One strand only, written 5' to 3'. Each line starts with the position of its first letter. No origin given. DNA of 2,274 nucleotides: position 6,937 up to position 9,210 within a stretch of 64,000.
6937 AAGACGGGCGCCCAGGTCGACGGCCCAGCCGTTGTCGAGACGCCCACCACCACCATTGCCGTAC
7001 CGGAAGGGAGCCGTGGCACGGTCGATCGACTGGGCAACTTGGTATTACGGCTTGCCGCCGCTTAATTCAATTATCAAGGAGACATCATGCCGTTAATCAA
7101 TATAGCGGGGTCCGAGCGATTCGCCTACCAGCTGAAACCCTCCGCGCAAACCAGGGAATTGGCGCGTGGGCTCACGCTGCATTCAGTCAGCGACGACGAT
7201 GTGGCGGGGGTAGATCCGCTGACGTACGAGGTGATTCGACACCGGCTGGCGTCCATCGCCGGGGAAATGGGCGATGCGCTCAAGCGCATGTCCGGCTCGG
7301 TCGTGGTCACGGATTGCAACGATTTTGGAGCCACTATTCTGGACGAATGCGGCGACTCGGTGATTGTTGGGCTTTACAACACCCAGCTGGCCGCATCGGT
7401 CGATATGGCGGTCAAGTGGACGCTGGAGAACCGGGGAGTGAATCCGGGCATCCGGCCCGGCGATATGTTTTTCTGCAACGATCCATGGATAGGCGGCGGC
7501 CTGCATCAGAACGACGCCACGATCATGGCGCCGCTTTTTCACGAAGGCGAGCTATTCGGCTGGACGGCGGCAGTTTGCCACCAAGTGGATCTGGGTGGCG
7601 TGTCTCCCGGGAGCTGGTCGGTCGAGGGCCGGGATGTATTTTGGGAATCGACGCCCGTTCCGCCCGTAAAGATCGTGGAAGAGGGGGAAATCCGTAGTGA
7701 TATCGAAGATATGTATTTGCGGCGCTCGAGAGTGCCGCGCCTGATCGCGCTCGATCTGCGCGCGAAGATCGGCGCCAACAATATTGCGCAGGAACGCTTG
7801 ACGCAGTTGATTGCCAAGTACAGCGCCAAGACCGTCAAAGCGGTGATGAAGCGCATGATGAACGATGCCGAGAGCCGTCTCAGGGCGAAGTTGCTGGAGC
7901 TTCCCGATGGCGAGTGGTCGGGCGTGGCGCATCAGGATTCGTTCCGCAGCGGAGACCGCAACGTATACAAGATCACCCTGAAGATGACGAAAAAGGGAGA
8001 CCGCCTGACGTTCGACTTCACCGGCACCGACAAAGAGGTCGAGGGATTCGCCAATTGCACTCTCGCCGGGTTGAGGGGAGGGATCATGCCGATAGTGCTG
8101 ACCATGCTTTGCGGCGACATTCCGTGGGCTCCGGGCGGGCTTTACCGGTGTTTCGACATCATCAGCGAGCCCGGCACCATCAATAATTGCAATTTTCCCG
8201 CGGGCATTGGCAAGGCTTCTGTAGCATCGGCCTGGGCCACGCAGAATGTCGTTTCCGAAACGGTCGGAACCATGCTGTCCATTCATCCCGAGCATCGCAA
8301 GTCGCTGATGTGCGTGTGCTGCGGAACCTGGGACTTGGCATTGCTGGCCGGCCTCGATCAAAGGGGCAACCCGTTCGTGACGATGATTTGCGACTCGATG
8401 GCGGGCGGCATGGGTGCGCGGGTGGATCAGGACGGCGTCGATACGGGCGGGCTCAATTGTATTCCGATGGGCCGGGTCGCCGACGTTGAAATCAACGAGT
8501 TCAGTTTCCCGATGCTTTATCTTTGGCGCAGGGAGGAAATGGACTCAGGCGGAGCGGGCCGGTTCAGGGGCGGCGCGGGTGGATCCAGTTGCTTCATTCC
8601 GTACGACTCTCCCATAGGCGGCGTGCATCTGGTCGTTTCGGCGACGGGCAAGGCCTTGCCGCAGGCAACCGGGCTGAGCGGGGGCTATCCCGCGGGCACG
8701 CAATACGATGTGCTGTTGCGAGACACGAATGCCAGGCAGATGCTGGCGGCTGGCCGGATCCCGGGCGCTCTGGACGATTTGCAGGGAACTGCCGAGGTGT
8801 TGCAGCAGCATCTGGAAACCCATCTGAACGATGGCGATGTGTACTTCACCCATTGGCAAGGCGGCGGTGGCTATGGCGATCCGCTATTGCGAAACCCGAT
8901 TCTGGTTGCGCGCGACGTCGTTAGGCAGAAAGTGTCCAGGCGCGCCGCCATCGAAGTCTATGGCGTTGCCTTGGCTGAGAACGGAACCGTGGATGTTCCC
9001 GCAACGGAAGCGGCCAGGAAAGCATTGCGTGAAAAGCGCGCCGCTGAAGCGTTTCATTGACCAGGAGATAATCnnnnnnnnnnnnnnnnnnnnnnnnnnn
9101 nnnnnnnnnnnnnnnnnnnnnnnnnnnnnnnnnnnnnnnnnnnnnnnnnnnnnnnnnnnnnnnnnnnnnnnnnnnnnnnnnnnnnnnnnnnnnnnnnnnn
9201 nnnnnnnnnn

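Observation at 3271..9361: GMC flavoprotein plus three-subunit acetone-carboxylase/hydantoinase-like ATPase: candidate uncharacterised alcohol-to-ketone-to-carboxylate (or lactam-opening) pathway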

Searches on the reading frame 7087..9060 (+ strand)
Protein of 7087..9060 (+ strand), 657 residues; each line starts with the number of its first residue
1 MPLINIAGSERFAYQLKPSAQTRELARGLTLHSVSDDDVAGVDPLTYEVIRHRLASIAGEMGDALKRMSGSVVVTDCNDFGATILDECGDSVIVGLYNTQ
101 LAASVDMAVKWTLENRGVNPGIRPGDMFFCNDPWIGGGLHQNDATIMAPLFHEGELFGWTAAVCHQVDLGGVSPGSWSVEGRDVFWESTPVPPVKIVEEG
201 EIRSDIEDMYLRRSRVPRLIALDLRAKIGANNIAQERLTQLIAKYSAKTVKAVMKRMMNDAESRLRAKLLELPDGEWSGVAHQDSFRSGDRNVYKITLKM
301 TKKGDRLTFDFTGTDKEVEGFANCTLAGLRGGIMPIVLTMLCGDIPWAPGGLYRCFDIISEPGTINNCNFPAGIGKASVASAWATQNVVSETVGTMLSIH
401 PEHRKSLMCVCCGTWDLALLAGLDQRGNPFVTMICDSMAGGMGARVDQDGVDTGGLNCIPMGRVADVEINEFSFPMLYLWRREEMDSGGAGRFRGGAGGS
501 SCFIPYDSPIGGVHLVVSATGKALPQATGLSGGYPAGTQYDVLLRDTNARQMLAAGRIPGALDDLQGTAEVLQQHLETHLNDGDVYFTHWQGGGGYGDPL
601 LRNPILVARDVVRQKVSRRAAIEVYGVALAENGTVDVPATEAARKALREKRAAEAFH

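Call 8: search_protein_families(library=pfam, proteins=[window:7087-9060:+], max_evalue=0.01)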
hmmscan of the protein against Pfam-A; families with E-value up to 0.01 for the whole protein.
window:7087-9060:+ (657 aa): 1 family
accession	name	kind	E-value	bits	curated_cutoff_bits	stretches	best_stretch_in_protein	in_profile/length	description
PF02538.19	Hydantoinase_B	-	4.3e-120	402.1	26.8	1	43-599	1-519/519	Hydantoinase B/oxoprolinase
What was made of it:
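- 7087..9060 (+): Beta subunit (HyuB-type, carrying the metal site). Pfam Hydantoinase_B at 4.3e-120 (call 8).
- Checked: HyuB-like protein at 7087-9060, 657 aa, with Hydantoinase_B at 4.3e-120 (call 8).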

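Call 9: search_protein_families(library=ncbifam, proteins=[window:7087-9060:+], max_evalue=0.01)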
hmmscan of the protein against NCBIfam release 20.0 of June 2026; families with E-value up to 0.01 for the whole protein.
window:7087-9060:+ (657 aa): 2 families
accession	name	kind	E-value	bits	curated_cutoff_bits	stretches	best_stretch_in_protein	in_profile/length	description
NF042976.1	AcphenoCarb_ApcD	equivalog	8.1e-66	222.7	1500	1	39-651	26-643/685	acetophenone carboxylase subunit delta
NF050157.1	CapLactmsBetCapB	equivalog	5.7e-64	216.4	1000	1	42-643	1-573/577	caprolactamase subunit beta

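Call 17: search_solved_structures(query=window:7087-9060:+, max_evalue=0.001)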
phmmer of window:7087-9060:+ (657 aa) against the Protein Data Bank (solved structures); distinct sequences matched with E-value up to 0.001: 5.
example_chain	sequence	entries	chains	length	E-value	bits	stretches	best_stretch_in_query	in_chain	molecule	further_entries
5l9w_A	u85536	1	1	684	5.8e-55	190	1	37-651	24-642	Acetophenone carboxylase delta subunit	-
6yra_B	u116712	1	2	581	9.7e-52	179.3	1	42-646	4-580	Hydantoinase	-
7hk5_A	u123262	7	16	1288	1.6e-44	155.5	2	43-498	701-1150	N-methylhydantoinase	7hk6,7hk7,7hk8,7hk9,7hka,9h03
5m45_A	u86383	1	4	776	2.8e-42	148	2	436-654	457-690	Acetone carboxylase alpha subunit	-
5svb_A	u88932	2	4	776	1.4e-41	145.7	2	436-654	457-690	Acetone carboxylase alpha subunit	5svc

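Call 33: find_homologous_proteins(query=window:7087-9060:+, max_evalue=1e-20)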
Query window:7087-9060:+ (657 aa): 2487 proteins with E <= 1e-20 among 8000 candidates; the best 120 are listed.
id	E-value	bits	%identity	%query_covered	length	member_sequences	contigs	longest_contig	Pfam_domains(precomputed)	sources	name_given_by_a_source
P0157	0.0e+0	1522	100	100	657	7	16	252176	PF02538.20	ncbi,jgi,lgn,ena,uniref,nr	ncbi:MAG TPA: hydantoinase B/oxoprolinase family protein [Eoetvoesiella sp.]|uniref:hydantoinase B/o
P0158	0.0e+0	1496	98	100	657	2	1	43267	PF02538.20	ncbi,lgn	-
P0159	0.0e+0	1425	93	100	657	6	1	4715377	PF02538.20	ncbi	ncbi:hydantoinase B/oxoprolinase family protein [Eoetvoesiella caeni]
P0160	0.0e+0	1406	91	100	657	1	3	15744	PF02538.20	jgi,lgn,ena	-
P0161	0.0e+0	1405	91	100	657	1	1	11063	PF02538.20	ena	-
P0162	0.0e+0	1354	88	98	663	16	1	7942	PF02538.20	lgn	-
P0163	0.0e+0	1292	85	99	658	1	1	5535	PF02538.20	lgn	-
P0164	0.0e+0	1274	83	99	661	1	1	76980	PF02538.20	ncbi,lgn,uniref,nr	ncbi:hydantoinase B/oxoprolinase family protein [Pseudorhodoferax sp.]|uniref:hydantoinase B/oxoprol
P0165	0.0e+0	1246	80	100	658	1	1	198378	PF02538.20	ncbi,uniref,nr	ncbi:hydantoinase B/oxoprolinase family protein [Acidocella facilis]|uniref:hydantoinase B/oxoprolin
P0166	0.0e+0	1243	82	97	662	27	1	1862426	PF02538.20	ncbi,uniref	ncbi:hydantoinase B/oxoprolinase family protein [Labrys sp. La1]|uniref:hydantoinase B/oxoprolinase 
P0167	0.0e+0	1236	81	97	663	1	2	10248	PF02538.20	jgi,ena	-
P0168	0.0e+0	1235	81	100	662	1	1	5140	PF02538.20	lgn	-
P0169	0.0e+0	1235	80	99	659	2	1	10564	PF02538.20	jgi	-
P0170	0.0e+0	1219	79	97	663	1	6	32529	PF02538.20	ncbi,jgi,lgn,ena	-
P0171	0.0e+0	1212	79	99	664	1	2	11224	PF02538.20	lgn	-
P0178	0.0e+0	1146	73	100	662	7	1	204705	PF02538.20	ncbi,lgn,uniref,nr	ncbi:hydantoinase B/oxoprolinase family protein [Burkholderia diffusa]|uniref:hydantoinase B/oxoprol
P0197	0.0e+0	1098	72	100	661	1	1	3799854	PF02538.20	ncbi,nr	nr:hydantoinase B/oxoprolinase family protein [Microbacterium bovistercoris]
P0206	0.0e+0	1089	72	97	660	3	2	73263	PF02538.20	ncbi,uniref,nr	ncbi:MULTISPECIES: hydantoinase B/oxoprolinase family protein [unclassified Rhodococcus (in: high G+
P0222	0.0e+0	1072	72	97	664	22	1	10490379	PF02538.20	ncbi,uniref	ncbi:hydantoinase B/oxoprolinase family protein [Amycolatopsis sp. CA-161197]|uniref:hydantoinase B/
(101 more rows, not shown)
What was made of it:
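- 7087..9060 (+): The protein is 100% identical to one from an Eoetvoesiella sp. MAG (call 33).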

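Call 35: find_related_loci(query=A3, collection=genome_contigs, flank=10000)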
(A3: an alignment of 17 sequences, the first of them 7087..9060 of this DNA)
Query A3 (657 aa) in genome_contigs; peptide patterns used: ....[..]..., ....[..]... (x = any residue, [..] = any of these).
546 stretches matched a pattern; 464 encode a relative of the query (tblastn E <= 1e-3); the best 80 are kept; 78 distinct loci.
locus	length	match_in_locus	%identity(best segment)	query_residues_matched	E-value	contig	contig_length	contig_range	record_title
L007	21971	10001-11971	98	1-657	0e+0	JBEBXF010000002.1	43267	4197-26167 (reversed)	MAG: Eoetvoesiella caeni isolate T2.bin.46 NODE_2478_length_43267_cov_6.406091, whole genome shotgun sequence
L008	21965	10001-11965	88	1-655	0e+0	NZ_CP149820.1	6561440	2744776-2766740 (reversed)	Ottowia sp. VDI28 chromosome, complete genome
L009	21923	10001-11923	88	1-641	0e+0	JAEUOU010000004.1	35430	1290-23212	MAG: Burkholderiaceae bacterium isolate new MAG-207 k141_488593, whole genome shotgun sequence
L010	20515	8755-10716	82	1-654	0e+0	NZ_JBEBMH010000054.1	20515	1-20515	Mesorhizobium yinganensis strain CN2-181 contig54, whole genome shotgun sequence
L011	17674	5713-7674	82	1-654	0e+0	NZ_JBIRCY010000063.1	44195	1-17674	Mesorhizobium sp. IMUNJ23232 Scaffold59_1, whole genome shotgun sequence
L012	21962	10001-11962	82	1-654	0e+0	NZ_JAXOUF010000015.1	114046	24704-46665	Labrys sedimenti strain Zidic-5 NODE_15_length_114046_cov_59.999649, whole genome shotgun sequence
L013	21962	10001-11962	81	1-654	0e+0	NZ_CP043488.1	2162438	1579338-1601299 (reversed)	Labrys sp. KNU-23 chromosome 2, complete sequence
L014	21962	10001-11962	81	1-654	0e+0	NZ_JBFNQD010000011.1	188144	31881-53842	Labrys neptuniae strain LMG 23578 NODE_11_length_188144_cov_102.815922, whole genome shotgun sequence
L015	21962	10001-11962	81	1-654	0e+0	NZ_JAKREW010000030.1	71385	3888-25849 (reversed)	Mesorhizobium retamae strain IRAMC:0171 NODE_30_length_71385_cov_66.430330, whole genome shotgun sequence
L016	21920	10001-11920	79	1-640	0e+0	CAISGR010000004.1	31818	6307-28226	uncultured bacterium isolate MJ130617B_bin-596 genome assembly, contig: bin-596:004/323, whole genome shotgun sequence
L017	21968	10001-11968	72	1-655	0e+0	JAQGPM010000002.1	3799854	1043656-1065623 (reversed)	Microbacterium humicola strain W4 contig_2, whole genome shotgun sequence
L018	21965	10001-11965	71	1-655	0e+0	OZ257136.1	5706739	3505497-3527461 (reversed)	MAG: Gammaproteobacteria bacterium isolate 9b6e0e2b-a66d-4ea8-b25a-e015b4890f72 genome assembly, chromosome: 1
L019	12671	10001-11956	71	1-651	0e+0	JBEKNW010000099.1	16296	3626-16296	MAG: Xanthobacteraceae bacterium isolate SPRUCE 426 SPRUCE_426_99, whole genome shotgun sequence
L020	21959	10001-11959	72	1-652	0e+0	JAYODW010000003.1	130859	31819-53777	MAG: Gammaproteobacteria bacterium isolate 139553_S155_concoct_bins.tsv.116 NODE_133_length_130859_cov_12.761269, whole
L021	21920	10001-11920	72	1-640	0e+0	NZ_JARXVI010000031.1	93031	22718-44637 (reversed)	Rhodococcus opacus strain 1CP Ga0498881_31, whole genome shotgun sequence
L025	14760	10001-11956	71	1-652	0e+0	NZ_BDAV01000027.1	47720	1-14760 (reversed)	Nocardia africana NBRC 100379, whole genome shotgun sequence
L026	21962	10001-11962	70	1-654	0e+0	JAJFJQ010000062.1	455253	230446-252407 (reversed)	MAG: Gammaproteobacteria bacterium isolate OFTM106 OFTM106_61, whole genome shotgun sequence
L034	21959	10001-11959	71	1-652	0e+0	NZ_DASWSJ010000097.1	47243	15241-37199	MAG: Actinophytocola sp. isolate SMAG_U3546 k141_1781620, whole genome shotgun sequence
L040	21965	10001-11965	69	1-652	0e+0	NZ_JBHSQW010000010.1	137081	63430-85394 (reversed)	Pseudonocardia hispaniensis strain CCM 8391 GCM70027223_32, whole genome shotgun sequence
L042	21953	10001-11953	69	1-652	0e+0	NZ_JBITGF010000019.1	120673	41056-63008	Nonomuraea sp. NPDC050790 NPDC050790_365_B4.ctg-0019, whole genome shotgun sequence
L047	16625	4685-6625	69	1-652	0e+0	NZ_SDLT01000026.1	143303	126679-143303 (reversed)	Amycolatopsis nivea strain CFH S0261 Scaffold26, whole genome shotgun sequence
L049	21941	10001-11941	69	1-652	0e+0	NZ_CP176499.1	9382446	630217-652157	Amycolatopsis sp. GA6-003 chromosome, complete genome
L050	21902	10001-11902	72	1-640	0e+0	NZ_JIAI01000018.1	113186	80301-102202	Pseudonocardia acaciae DSM 45401 N912DRAFT_scaffold00018.18_C, whole genome shotgun sequence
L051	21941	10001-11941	69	1-652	0e+0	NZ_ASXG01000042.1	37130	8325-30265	Amycolatopsis orientalis DSM 43388 contig_123, whole genome shotgun sequence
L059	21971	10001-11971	72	1-657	0e+0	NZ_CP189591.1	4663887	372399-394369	Pseudarthrobacter sp. O4 chromosome, complete genome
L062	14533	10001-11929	72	1-642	0e+0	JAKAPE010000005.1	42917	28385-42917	MAG: Proteobacteria bacterium isolate YF1.bin4 NODE_831_length_42917_cov_1.892568, whole genome shotgun sequence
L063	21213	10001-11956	63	5-655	0e+0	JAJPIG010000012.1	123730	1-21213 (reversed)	MAG: Proteobacteria bacterium isolate Centralia_MAG_294 k107_13008826, whole genome shotgun sequence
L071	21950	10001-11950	60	5-652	0e+0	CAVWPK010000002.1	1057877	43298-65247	MAG: uncultured Actinomycetota bacterium isolate MFD01275.bin.1.272 genome assembly, contig: contig_2407, whole genome s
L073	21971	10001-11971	60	1-655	0e+0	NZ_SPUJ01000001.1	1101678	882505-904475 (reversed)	Nocardioides sp. 1609 Scaffold1_1, whole genome shotgun sequence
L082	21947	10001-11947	56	1-651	0e+0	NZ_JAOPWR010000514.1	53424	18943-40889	MAG: Pseudonocardia sp. isolate RYN_179 scaffold_1083179, whole genome shotgun sequence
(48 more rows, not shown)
